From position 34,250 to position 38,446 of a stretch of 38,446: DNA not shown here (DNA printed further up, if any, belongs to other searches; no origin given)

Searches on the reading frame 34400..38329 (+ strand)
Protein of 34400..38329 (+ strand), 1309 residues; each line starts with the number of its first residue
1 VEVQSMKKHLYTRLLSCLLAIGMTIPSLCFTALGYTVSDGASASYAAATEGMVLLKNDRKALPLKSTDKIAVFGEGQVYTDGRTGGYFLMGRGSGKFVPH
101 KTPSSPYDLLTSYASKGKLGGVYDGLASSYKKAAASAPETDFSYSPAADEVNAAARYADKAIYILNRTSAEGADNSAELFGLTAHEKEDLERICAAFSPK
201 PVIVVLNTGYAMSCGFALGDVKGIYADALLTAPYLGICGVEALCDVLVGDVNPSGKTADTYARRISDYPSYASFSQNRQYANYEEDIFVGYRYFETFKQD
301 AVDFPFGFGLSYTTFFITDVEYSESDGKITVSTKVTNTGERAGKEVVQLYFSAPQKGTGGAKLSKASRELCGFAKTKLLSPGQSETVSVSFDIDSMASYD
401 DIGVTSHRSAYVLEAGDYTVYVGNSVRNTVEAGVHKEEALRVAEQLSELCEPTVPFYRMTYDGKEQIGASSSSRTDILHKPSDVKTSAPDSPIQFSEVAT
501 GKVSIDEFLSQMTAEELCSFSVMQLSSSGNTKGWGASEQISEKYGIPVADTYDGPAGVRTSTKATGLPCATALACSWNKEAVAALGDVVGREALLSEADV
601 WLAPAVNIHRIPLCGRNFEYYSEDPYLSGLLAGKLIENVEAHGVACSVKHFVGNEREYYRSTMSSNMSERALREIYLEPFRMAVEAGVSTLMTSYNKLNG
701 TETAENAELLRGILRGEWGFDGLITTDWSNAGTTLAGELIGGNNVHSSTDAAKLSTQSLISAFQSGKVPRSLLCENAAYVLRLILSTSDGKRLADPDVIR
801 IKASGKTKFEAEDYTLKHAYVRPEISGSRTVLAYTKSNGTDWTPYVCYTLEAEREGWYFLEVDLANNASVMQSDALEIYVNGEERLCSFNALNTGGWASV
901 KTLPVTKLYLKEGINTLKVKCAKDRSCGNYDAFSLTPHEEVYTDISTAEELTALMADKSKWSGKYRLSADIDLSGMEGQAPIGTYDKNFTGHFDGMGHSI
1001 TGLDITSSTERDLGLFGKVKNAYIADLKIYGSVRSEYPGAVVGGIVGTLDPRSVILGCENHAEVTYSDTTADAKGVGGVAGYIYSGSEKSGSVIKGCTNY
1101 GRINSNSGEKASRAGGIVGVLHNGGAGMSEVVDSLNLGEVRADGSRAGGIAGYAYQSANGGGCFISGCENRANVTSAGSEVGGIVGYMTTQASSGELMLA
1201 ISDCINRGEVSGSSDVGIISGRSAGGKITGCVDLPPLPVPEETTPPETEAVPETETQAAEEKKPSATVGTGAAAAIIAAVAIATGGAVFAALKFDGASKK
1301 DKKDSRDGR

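Call 10: search_protein_families(library=pfam, proteins=[window:34400-38329:+], max_evalue=0.01)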
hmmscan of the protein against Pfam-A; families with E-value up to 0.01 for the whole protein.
window:34400-38329:+ (1309 aa): 3 families
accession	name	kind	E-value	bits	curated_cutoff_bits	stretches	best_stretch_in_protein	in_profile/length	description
PF00933.27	Glyco_hydro_3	-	2.3e-37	129.6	27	1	541-732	57-256/316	Glycosyl hydrolase family 3 N terminal domain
PF01915.27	Glyco_hydro_3_C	-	1.6e-32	113.6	31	1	52-312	1-200/200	Glycosyl hydrolase family 3 C-terminal domain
PF14310.12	Fn3-like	-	3.8e-15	56.2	25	1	345-425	1-70/71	Fibronectin type III-like domain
